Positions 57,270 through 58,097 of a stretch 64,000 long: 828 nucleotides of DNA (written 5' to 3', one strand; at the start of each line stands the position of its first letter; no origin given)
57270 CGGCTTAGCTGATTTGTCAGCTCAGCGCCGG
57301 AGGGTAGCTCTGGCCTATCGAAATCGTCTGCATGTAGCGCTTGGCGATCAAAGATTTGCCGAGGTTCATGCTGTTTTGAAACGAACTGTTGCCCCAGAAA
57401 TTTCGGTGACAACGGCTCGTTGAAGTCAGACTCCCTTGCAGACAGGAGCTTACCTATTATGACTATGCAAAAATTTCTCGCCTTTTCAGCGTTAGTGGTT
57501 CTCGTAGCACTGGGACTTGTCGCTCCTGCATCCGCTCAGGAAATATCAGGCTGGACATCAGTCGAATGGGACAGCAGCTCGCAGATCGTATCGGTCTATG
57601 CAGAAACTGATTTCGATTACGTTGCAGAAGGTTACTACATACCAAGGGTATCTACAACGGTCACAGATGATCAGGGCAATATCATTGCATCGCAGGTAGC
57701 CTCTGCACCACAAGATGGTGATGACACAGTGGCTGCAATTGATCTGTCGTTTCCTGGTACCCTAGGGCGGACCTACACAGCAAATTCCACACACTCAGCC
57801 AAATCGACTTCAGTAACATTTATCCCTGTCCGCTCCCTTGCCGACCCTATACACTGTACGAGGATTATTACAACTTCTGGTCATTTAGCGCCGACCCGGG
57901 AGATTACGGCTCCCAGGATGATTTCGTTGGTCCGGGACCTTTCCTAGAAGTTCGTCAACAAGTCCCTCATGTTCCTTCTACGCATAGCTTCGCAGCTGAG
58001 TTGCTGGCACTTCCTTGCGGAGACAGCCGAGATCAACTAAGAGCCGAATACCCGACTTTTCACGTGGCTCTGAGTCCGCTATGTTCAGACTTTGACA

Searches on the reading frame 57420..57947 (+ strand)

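Call 54: search_protein_families(library=pfam, max_evalue=1, proteins=[window:57420-57947:+])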
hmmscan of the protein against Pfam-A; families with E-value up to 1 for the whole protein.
window:57420-57947:+ (175 aa): 1 family
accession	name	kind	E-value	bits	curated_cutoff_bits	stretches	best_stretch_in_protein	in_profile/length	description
PF18705.7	DUF5643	-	0.028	14.8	34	1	76-142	47-101/115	Family of unknown function (DUF5643)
